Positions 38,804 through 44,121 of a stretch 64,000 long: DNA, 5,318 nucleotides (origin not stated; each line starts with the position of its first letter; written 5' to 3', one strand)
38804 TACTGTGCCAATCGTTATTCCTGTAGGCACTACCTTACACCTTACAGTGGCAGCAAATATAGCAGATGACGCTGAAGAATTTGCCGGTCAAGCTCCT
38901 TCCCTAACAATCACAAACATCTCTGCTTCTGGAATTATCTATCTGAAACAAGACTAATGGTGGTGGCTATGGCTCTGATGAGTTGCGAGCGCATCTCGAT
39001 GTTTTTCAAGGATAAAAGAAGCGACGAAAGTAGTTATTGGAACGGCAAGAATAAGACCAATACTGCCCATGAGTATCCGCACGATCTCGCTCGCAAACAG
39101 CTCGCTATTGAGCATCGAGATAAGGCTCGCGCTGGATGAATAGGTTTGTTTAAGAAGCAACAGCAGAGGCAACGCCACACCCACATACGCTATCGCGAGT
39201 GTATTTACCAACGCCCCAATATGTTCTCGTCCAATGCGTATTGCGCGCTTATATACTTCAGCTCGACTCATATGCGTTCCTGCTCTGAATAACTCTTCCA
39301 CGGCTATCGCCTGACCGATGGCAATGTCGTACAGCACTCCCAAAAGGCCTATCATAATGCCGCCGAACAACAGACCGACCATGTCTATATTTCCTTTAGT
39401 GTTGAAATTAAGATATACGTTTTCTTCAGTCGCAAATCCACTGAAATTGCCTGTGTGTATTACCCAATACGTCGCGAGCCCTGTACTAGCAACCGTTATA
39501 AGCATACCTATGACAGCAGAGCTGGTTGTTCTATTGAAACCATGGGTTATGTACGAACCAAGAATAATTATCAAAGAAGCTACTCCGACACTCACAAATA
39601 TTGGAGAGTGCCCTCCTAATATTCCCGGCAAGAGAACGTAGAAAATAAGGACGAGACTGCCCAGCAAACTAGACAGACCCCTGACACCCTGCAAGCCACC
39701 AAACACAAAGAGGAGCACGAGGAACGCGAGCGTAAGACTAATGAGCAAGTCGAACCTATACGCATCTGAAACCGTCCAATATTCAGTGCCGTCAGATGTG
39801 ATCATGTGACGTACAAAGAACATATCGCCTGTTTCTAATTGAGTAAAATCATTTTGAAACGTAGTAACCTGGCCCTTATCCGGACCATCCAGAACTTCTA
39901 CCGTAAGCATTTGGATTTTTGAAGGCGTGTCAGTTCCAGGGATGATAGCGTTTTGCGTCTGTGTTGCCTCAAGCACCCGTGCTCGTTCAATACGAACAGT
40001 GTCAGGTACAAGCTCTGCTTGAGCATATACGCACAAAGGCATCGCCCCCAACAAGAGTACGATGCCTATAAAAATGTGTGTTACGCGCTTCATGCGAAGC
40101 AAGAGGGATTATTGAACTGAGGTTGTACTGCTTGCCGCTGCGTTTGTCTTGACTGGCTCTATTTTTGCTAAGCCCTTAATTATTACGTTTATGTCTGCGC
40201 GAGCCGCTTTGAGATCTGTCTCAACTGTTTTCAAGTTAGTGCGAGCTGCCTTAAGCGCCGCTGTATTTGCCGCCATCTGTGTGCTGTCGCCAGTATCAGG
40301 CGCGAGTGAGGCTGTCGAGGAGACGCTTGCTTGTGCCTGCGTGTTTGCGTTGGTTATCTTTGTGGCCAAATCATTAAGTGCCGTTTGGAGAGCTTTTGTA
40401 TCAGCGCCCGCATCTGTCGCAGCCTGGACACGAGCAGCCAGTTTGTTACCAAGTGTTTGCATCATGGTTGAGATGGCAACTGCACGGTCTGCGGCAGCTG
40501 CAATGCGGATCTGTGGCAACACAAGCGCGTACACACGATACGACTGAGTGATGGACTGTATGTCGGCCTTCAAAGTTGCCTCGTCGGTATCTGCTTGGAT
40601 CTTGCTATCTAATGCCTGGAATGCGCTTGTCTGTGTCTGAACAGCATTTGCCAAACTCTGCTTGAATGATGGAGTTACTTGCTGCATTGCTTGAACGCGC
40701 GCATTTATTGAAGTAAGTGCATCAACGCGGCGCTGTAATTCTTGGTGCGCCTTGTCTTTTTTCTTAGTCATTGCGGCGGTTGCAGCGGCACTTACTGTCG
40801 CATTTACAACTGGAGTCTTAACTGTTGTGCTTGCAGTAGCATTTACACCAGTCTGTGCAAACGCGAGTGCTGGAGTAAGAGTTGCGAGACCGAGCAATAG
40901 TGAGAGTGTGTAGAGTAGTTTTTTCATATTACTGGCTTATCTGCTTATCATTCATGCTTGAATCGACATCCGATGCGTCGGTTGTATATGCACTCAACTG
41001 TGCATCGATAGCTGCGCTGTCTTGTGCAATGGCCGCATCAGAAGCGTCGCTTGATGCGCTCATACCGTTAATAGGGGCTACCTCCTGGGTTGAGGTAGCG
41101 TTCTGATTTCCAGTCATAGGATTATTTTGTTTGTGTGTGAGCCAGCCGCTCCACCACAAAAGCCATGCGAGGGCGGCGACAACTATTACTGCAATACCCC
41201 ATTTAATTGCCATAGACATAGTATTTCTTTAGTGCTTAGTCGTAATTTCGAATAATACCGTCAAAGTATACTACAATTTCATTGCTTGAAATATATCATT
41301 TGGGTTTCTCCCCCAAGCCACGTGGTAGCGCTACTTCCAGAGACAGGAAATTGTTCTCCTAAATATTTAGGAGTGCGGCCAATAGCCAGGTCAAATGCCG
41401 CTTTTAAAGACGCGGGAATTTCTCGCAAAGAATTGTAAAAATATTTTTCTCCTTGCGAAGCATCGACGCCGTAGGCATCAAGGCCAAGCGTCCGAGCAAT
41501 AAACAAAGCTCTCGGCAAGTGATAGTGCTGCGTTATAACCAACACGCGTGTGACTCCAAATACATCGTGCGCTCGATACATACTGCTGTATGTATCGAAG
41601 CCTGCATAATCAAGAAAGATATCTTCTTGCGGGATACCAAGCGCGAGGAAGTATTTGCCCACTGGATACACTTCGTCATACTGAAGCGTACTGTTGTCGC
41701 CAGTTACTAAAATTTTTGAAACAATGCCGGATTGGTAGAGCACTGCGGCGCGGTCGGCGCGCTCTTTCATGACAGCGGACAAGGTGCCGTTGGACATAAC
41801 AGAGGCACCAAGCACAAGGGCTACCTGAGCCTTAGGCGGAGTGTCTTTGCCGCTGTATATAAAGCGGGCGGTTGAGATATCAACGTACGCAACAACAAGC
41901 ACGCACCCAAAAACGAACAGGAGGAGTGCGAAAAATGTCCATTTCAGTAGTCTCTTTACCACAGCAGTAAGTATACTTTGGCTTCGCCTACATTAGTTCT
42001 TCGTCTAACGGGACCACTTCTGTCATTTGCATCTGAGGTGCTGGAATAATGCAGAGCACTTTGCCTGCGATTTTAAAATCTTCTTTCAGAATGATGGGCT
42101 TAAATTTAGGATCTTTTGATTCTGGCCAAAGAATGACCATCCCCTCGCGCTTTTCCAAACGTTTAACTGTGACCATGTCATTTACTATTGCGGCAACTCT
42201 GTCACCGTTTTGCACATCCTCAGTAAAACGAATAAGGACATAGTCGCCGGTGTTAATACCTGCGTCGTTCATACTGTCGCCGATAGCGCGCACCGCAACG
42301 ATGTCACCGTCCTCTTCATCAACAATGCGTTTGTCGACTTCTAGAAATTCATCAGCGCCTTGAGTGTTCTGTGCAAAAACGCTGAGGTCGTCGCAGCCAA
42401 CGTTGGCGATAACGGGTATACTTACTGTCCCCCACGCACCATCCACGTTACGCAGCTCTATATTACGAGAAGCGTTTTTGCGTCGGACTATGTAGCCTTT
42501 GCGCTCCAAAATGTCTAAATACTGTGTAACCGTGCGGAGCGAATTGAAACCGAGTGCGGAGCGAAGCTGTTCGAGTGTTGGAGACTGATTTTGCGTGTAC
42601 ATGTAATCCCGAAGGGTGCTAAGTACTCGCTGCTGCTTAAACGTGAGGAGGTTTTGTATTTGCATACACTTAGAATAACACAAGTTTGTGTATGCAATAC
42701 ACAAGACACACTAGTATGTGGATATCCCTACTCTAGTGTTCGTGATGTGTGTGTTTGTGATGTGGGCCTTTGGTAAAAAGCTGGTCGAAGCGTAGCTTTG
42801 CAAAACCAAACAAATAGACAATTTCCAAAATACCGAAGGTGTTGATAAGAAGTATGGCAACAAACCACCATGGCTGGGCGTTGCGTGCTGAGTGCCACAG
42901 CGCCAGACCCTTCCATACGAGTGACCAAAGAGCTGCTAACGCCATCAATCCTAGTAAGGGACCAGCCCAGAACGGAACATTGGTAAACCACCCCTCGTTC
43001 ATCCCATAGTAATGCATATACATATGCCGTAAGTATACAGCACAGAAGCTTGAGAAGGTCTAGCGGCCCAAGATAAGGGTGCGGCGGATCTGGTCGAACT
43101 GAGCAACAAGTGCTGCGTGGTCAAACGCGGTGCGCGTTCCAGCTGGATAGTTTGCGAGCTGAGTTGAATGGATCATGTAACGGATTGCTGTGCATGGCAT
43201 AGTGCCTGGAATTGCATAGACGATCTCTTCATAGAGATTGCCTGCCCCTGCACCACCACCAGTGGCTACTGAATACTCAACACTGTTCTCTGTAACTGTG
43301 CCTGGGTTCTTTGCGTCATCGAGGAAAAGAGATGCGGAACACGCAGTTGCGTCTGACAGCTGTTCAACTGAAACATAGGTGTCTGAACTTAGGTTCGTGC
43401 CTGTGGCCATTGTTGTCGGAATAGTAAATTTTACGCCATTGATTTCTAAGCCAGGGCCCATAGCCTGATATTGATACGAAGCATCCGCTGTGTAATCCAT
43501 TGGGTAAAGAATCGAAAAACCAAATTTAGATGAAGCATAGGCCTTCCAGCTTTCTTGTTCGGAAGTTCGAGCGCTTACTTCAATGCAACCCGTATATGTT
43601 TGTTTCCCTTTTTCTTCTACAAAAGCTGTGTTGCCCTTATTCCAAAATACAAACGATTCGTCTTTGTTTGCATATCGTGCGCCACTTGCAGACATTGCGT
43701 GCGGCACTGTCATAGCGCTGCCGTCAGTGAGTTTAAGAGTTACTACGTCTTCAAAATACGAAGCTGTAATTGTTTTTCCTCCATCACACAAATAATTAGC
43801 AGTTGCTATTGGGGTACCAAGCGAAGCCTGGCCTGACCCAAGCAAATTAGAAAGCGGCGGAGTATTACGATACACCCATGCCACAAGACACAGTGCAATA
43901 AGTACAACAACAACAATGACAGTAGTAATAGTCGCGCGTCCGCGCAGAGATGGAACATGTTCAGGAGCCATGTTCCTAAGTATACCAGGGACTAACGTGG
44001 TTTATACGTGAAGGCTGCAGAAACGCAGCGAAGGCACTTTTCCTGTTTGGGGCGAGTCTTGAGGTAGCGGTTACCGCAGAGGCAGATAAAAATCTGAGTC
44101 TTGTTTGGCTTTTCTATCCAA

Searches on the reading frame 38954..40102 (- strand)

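Call 91: search_protein_families(library=pfam, proteins=[window:38954-40102:-], max_evalue=0.0001)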
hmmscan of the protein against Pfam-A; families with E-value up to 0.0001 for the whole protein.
window:38954-40102:- (382 aa): 1 family
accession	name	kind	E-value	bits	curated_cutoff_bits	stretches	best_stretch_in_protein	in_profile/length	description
PF07907.16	YibE_F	-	4.9e-62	210.1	27.2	1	121-363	2-241/241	YibE/F-like protein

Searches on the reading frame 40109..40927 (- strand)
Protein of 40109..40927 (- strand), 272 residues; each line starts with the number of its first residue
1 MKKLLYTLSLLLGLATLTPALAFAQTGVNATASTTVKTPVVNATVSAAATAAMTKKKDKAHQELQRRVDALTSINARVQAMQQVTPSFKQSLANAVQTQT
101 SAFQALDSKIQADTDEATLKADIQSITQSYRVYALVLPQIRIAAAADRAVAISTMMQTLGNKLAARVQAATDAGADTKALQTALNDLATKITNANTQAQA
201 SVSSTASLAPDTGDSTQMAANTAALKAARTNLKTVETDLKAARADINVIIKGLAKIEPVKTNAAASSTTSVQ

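Call 91: search_protein_families(library=pfam, proteins=[window:40109-40927:-], max_evalue=0.0001)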
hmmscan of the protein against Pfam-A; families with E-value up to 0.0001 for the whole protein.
window:40109-40927:- (272 aa): 1 family
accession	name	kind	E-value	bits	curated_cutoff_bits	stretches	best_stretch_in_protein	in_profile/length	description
PF23735.1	KIF9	-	8.8e-05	23.1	31.9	0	60-134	23-99/140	Kinesin-like protein KIF9 domain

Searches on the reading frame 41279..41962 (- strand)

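Call 91: search_protein_families(library=pfam, proteins=[window:41279-41962:-], max_evalue=0.0001)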
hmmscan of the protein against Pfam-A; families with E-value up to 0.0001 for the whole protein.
window:41279-41962:- (227 aa): 1 family
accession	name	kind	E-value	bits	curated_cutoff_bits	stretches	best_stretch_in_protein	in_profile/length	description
PF02698.23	DUF218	-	1.4e-20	74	27.6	1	47-163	2-105/133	DUF218 domain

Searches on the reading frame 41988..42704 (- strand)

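Call 91: search_protein_families(library=pfam, proteins=[window:41988-42704:-], max_evalue=0.0001)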
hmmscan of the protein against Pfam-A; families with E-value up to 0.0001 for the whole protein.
window:41988-42704:- (238 aa): 2 families
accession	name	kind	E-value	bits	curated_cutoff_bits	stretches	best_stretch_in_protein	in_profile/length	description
PF00717.28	Peptidase_S24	-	2.4e-19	69.6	23.3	1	113-216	14-115/116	Peptidase S24-like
PF01726.22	LexA_DNA_bind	-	2.9e-12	46.6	23.7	1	20-80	4-64/65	LexA DNA binding domain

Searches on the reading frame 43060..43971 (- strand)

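Call 91: search_protein_families(library=pfam, proteins=[window:43060-43971:-], max_evalue=0.0001)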
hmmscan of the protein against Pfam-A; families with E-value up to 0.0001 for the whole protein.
window:43060-43971:- (303 aa): 1 family
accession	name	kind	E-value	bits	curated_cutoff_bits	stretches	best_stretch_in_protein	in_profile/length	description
PF09864.15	MliC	-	1.9e-15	57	22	1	60-124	1-64/67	Membrane-bound lysozyme-inhibitor of c-type lysozyme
